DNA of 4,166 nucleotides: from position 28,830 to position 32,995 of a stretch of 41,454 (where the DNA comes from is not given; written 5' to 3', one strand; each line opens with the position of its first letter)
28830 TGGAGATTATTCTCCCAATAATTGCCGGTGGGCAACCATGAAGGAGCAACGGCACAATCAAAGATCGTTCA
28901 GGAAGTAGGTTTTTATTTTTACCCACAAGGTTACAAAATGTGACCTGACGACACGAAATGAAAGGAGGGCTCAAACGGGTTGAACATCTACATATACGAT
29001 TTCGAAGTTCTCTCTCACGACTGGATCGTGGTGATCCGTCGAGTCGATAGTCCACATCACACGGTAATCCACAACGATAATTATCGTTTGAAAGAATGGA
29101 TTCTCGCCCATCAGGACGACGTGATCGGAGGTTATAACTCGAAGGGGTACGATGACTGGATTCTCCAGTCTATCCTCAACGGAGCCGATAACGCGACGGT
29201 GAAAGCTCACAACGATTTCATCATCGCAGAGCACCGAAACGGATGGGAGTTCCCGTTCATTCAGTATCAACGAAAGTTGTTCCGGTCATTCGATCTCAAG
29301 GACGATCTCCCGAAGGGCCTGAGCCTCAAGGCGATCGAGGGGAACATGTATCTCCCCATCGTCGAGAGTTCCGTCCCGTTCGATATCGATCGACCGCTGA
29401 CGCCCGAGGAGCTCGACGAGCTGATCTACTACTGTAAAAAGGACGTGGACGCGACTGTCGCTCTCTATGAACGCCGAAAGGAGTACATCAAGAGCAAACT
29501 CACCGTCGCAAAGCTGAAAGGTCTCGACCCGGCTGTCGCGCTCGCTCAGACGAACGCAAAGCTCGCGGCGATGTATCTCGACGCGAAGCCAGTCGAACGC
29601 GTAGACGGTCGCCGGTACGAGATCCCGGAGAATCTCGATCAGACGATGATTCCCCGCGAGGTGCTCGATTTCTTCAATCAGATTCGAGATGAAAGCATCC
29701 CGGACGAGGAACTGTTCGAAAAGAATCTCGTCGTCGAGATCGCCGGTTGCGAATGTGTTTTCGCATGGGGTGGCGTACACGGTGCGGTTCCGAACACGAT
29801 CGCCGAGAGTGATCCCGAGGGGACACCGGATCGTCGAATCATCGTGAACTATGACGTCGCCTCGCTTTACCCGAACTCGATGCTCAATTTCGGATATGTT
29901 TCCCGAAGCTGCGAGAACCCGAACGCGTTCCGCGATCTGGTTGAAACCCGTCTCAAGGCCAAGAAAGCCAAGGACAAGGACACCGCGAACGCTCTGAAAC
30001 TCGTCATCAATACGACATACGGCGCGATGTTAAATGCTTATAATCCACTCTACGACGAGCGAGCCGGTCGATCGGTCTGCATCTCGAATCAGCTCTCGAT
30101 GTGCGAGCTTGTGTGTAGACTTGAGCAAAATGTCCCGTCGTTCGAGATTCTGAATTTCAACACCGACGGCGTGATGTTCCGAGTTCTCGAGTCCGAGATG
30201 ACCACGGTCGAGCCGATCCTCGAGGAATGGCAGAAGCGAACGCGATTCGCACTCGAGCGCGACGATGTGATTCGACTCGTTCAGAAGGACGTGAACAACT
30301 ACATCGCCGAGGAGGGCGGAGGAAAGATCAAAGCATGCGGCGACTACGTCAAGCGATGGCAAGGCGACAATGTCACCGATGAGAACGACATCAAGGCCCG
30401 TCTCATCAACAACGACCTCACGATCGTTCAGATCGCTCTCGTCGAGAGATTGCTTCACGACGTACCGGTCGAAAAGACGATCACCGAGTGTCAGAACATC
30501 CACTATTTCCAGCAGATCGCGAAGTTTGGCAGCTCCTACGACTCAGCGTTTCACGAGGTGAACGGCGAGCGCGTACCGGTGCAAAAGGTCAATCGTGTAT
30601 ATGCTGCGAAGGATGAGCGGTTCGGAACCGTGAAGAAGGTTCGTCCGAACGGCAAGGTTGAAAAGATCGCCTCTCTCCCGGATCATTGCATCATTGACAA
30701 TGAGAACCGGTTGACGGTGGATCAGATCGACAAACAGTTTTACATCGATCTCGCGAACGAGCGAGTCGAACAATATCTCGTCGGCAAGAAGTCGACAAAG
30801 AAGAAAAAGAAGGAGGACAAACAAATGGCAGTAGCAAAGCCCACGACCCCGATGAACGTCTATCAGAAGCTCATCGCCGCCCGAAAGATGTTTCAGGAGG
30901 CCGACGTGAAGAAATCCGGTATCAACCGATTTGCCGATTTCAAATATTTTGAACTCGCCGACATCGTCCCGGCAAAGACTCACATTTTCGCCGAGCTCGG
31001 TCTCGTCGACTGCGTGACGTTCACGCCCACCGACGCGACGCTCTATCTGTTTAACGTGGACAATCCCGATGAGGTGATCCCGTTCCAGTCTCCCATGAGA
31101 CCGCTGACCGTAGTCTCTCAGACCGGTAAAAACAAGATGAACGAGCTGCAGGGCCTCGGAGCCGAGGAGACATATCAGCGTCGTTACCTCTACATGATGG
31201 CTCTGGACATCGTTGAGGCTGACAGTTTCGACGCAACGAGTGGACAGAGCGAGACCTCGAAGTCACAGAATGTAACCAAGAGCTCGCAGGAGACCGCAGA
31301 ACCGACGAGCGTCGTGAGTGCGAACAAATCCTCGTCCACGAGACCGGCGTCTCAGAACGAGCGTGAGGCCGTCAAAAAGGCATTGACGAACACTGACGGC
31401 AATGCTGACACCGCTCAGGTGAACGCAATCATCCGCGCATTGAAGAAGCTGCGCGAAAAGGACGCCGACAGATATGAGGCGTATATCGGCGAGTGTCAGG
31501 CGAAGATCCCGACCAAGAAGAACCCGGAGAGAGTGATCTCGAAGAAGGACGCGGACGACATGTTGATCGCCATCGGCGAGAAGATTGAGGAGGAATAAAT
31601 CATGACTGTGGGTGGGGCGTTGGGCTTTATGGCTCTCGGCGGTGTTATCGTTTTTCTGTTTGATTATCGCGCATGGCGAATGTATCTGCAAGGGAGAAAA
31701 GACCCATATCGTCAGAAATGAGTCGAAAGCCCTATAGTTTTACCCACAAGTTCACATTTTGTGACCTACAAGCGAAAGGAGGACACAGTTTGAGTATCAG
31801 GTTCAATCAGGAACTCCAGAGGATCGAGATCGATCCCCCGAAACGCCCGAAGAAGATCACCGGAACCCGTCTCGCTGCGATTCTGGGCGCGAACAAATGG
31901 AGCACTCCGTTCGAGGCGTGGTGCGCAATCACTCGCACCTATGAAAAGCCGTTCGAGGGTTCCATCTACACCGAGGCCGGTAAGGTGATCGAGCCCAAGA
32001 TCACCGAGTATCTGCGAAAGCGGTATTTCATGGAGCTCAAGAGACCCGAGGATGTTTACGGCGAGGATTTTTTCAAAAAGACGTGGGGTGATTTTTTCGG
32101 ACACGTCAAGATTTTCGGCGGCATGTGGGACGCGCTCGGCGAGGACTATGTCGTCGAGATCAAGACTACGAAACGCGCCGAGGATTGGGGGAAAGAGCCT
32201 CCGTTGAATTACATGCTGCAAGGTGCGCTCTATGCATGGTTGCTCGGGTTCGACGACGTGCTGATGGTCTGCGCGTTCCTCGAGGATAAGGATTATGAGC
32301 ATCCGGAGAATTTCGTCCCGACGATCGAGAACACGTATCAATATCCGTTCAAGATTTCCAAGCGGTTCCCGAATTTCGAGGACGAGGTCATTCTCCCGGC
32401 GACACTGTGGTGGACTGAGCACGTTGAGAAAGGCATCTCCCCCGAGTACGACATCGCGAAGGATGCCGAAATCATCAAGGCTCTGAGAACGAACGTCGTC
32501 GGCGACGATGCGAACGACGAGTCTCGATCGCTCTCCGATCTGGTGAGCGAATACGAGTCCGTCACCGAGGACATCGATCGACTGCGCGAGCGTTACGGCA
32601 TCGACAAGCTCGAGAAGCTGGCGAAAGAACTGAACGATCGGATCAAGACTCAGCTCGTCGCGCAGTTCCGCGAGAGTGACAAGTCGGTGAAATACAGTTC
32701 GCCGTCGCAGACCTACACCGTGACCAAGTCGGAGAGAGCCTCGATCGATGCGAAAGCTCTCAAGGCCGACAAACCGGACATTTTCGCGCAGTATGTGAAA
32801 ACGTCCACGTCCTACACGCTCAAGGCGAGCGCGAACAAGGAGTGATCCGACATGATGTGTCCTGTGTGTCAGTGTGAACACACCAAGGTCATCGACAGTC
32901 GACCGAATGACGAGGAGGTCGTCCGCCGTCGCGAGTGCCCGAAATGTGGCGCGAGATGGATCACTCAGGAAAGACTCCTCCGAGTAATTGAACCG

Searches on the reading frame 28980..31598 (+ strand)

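Call 49: search_protein_families(library=pfam, proteins=[window:28980-31598:+], max_evalue=0.01)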
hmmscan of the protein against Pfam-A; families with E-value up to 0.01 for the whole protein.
window:28980-31598:+ (872 aa): 1 family
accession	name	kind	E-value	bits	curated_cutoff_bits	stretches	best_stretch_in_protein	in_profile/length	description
PF04404.17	ERF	-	1.9e-08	34.8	25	1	628-772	2-146/153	ERF superfamily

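Call 90: search_protein_families(library=ncbifam, proteins=[window:28980-31598:+], max_evalue=0.01)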
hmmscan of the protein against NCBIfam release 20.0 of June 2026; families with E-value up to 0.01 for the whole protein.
window:28980-31598:+ (872 aa): 1 family
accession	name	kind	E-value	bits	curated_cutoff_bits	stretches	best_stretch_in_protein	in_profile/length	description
NF004421.0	PRK05762.1-2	equivalog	0.00031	19.1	570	1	314-374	478-538/795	DNA polymerase II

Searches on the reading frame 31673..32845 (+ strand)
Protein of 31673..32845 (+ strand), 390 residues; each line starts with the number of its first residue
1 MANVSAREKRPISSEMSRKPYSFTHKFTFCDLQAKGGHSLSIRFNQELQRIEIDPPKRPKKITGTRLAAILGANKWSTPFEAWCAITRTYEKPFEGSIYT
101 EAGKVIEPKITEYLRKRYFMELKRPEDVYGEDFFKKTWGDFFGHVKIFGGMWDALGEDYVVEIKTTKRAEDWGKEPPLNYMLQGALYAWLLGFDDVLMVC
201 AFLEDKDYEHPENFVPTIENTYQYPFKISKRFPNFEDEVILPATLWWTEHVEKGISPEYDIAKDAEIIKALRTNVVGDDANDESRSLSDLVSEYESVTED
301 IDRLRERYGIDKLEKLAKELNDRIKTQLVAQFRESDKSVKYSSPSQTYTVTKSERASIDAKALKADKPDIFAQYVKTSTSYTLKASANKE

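Call 49: search_protein_families(library=pfam, proteins=[window:31673-32845:+], max_evalue=0.01)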
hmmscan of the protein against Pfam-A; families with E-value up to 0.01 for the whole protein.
window:31673-32845:+ (390 aa): 2 families
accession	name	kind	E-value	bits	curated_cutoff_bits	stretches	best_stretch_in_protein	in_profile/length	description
PF09588.16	YqaJ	-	6.9e-08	33.3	22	1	58-190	6-146/150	YqaJ-like viral recombinase domain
PF10146.14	zf-C4H2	-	4.2e-05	24.6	34.5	1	279-377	74-172/240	Zinc finger-containing protein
